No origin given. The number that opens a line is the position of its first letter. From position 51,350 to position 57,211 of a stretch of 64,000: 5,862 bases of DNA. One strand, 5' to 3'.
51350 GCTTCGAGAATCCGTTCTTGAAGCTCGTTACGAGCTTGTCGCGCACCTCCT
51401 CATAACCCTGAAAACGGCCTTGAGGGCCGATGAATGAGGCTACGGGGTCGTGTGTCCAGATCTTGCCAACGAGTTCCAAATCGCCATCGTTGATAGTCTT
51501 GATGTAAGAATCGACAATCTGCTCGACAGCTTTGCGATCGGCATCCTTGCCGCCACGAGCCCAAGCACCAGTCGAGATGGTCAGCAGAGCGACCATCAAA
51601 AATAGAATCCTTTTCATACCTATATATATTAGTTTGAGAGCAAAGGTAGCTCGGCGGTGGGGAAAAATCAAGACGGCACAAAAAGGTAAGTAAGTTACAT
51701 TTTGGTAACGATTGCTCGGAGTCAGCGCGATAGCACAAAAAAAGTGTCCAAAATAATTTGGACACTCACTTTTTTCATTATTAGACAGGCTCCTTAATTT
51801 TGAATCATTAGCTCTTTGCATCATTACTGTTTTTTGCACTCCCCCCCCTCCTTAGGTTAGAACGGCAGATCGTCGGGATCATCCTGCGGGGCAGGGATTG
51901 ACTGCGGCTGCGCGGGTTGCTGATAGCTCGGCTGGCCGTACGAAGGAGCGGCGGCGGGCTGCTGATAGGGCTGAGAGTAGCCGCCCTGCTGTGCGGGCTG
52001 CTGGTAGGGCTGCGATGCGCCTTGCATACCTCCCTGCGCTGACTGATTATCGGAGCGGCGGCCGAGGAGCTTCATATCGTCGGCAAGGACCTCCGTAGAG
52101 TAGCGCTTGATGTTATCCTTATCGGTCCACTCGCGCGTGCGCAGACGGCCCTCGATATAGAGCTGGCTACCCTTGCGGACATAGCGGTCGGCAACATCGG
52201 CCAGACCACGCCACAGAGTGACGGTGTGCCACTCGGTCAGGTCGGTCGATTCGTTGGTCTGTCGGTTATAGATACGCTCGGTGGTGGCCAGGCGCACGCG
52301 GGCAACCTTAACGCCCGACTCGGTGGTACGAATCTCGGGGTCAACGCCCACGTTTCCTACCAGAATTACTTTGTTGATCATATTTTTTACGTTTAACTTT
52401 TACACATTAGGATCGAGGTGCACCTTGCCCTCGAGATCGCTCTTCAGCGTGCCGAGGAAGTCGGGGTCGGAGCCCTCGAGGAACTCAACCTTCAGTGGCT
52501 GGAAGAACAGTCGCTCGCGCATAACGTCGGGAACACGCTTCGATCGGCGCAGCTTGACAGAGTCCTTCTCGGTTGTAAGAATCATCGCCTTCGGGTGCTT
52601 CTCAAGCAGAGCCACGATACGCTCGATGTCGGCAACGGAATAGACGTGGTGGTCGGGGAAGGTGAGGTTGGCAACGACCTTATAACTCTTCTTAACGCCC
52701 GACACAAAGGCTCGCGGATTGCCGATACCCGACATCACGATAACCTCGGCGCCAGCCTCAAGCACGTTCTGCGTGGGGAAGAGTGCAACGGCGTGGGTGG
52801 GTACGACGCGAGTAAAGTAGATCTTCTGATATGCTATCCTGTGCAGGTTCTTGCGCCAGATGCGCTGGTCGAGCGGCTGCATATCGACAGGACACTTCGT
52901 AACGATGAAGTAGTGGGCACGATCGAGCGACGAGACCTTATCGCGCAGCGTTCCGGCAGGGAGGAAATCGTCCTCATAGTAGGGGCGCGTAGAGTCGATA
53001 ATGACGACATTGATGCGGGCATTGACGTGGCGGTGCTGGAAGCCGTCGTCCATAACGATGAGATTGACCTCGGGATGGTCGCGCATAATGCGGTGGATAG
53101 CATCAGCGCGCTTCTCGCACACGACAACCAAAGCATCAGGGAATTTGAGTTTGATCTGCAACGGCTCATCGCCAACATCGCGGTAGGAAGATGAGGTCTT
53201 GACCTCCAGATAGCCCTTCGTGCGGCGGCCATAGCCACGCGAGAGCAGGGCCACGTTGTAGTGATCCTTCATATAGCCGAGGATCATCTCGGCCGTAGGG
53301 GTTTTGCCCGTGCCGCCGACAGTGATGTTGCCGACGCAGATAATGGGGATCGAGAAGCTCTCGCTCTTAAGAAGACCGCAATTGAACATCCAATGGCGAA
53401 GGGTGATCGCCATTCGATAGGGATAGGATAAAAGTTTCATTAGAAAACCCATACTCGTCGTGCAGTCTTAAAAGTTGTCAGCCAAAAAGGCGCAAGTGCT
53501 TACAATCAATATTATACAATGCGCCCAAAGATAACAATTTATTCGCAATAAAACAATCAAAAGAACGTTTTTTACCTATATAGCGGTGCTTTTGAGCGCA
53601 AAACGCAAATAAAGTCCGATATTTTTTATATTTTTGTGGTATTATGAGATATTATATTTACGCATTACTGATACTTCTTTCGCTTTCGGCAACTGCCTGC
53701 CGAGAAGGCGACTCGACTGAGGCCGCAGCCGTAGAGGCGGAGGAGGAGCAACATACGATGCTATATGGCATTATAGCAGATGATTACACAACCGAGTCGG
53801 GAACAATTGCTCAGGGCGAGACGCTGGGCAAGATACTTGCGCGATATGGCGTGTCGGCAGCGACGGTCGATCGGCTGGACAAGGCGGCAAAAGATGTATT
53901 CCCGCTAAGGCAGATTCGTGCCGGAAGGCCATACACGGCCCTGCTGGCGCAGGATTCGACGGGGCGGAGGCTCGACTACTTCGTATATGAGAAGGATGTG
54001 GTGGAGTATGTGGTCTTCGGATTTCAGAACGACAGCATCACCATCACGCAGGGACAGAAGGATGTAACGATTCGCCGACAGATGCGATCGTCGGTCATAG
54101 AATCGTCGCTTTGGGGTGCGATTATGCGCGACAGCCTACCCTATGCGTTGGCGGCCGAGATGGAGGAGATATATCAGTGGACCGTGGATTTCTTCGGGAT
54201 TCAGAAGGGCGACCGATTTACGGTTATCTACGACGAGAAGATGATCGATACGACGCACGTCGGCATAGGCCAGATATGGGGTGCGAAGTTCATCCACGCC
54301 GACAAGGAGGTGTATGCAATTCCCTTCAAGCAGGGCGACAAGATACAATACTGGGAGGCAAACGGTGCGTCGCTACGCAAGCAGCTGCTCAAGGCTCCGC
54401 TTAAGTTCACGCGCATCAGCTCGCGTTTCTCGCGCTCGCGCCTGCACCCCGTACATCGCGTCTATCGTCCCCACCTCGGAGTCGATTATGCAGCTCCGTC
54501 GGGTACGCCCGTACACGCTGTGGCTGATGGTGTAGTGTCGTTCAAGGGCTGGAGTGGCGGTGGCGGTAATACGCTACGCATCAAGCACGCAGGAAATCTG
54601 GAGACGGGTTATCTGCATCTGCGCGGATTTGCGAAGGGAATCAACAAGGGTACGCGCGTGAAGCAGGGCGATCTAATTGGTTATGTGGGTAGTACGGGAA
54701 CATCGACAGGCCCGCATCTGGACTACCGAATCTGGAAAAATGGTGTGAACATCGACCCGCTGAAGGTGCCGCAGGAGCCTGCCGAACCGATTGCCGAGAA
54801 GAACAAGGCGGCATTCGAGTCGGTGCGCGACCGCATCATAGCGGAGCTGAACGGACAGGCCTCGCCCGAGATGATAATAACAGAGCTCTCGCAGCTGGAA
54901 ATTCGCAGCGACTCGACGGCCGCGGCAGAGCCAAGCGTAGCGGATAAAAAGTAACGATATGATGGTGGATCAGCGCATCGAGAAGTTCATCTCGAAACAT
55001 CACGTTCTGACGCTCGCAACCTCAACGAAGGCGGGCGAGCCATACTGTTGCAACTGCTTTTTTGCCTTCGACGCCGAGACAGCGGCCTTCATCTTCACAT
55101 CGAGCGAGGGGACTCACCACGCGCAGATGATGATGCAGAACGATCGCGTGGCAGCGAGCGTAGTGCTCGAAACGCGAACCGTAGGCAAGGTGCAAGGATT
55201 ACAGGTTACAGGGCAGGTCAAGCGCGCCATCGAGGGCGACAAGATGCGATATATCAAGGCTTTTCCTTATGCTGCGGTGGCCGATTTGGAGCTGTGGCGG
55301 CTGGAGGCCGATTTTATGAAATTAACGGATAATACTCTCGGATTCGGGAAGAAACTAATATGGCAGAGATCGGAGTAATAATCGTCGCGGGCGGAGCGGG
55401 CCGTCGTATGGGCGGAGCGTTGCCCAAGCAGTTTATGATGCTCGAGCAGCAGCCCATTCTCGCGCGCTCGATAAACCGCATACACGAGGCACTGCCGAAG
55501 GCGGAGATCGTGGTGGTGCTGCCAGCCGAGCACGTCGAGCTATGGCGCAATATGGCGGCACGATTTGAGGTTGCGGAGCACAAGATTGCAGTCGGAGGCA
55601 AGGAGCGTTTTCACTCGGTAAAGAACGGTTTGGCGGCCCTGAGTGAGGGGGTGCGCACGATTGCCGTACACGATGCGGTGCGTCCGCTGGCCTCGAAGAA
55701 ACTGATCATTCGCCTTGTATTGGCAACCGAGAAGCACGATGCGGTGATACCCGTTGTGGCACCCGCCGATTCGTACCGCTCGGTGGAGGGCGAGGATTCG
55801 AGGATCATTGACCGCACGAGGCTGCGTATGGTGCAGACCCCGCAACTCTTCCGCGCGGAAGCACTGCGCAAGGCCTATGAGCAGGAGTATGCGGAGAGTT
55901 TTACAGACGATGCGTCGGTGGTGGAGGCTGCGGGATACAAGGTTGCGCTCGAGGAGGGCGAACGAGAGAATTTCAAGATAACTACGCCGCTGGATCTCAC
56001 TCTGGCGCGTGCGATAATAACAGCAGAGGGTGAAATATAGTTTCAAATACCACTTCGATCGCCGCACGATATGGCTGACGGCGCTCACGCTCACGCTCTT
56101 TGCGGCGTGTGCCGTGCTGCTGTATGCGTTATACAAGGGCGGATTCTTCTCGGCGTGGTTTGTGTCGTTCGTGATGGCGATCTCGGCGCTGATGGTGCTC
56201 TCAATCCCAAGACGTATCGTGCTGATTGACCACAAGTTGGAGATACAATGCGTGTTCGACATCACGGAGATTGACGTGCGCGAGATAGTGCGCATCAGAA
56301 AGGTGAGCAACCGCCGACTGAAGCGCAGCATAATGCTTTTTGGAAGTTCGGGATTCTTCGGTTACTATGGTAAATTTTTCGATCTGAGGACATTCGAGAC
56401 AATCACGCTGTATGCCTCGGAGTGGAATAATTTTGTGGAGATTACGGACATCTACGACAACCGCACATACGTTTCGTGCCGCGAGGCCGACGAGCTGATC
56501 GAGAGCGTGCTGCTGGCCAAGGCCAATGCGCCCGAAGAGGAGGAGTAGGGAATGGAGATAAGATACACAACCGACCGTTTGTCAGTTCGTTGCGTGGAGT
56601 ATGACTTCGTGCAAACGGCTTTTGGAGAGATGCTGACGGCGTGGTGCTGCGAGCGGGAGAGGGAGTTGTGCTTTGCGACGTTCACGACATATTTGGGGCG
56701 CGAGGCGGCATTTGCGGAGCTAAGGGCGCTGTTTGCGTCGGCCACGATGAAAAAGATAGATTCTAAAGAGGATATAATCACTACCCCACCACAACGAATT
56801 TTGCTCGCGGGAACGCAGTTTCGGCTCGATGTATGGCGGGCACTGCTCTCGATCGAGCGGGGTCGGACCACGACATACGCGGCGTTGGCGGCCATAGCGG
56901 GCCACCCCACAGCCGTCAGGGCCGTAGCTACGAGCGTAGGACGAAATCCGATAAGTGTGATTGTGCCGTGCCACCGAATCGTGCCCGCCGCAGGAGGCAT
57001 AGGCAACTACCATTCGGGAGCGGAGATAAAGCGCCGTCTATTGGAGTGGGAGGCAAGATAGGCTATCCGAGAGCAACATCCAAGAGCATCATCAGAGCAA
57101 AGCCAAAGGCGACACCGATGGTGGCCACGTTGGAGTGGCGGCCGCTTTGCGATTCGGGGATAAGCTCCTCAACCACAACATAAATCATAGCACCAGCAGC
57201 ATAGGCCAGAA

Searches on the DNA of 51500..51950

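Call 80: search_rna_families(source=window, start=51500, end=51950, threshold=evalue, max_evalue=1)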
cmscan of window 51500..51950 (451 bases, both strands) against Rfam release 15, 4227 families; matches with E-value up to 1: 1.
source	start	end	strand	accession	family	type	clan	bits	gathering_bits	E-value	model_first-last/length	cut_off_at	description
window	51719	51792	+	RF03650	mir-1290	Gene; miRNA;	-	18.7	82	0.42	1-76/76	no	mir-1290 microRNA precursor family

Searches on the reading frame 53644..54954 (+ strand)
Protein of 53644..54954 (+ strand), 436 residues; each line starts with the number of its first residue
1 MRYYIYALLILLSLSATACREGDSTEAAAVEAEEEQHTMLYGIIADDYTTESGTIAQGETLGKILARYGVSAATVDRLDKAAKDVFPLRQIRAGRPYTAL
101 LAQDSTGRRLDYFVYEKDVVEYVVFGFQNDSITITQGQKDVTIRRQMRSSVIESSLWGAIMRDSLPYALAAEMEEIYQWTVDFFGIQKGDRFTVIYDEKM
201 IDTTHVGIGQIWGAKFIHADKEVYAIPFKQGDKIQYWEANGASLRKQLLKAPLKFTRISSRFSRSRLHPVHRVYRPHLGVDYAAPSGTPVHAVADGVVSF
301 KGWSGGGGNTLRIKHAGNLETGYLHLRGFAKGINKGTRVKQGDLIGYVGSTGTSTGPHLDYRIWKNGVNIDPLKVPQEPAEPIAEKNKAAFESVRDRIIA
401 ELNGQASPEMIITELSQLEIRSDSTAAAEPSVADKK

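Call 22: search_protein_families(library=pfam, proteins=[window:53644-54954:+])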
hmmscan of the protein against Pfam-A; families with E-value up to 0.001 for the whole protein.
window:53644-54954:+ (436 aa): 3 families
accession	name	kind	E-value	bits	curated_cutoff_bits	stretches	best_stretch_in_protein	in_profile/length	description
PF01551.29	Peptidase_M23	-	4.2e-32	110.6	28.7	1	276-372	2-96/96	Peptidase family M23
PF19425.4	Csd3_N2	-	1.3e-10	41.8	27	1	152-263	13-121/122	Csd3 second domain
PF22310.2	NMB0315_dom_I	-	0.00059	20.6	27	0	54-114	7-67/83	NMB0315-like, domain I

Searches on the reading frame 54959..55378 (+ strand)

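Call 22: search_protein_families(library=pfam, proteins=[window:54959-55378:+])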
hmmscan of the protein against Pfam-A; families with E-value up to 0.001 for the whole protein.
window:54959-55378:+ (139 aa): 1 family
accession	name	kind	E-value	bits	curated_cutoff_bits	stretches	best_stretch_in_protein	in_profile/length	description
PF01243.27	PNPOx_N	-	3.8e-09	37.4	28.1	1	4-99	2-85/120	Pyridoxamine 5'-phosphate oxidase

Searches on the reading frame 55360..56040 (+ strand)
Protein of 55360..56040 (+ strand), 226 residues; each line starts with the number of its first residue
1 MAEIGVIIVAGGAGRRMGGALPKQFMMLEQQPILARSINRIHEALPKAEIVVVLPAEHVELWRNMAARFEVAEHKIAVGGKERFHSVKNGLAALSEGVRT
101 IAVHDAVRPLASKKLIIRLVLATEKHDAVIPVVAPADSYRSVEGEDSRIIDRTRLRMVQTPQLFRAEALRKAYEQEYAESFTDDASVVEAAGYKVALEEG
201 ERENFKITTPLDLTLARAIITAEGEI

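Call 22: search_protein_families(library=pfam, proteins=[window:55360-56040:+])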
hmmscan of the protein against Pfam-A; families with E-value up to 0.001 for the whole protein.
window:55360-56040:+ (226 aa): 2 families
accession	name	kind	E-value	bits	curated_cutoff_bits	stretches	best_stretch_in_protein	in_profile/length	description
PF01128.25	IspD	-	3.8e-50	171.1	27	1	5-221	2-220/221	2-C-methyl-D-erythritol 4-phosphate cytidylyltransferase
PF12804.13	NTP_transf_3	-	3.3e-13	50.6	27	1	6-137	1-125/160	MobA-like NTP transferase domain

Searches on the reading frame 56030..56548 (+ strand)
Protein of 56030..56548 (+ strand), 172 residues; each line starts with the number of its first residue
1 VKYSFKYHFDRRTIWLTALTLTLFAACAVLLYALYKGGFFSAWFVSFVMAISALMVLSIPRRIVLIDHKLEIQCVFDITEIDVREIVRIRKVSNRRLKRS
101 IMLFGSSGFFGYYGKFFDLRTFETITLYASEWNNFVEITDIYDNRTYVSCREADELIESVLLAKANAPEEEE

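Call 22: search_protein_families(library=pfam, proteins=[window:56030-56548:+])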
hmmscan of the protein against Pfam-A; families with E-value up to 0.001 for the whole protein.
window:56030-56548:+ (172 aa): 1 family
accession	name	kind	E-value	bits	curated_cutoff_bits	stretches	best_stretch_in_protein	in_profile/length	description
PF10882.14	bPH_5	-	9.9e-11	42.1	22.5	1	62-159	2-95/100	Bacterial PH domain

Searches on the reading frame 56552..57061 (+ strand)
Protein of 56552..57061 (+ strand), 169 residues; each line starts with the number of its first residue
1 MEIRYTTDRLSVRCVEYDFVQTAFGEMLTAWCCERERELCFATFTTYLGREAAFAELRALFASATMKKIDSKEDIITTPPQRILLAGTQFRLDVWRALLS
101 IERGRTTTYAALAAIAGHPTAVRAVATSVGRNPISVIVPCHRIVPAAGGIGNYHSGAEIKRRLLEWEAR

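Call 22: search_protein_families(library=pfam, proteins=[window:56552-57061:+])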
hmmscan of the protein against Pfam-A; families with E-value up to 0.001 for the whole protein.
window:56552-57061:+ (169 aa): 1 family
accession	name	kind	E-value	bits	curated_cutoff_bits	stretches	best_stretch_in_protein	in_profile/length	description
PF01035.26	DNA_binding_1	-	1.4e-28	99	27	1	89-168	1-80/81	6-O-methylguanine DNA methyltransferase, DNA binding domain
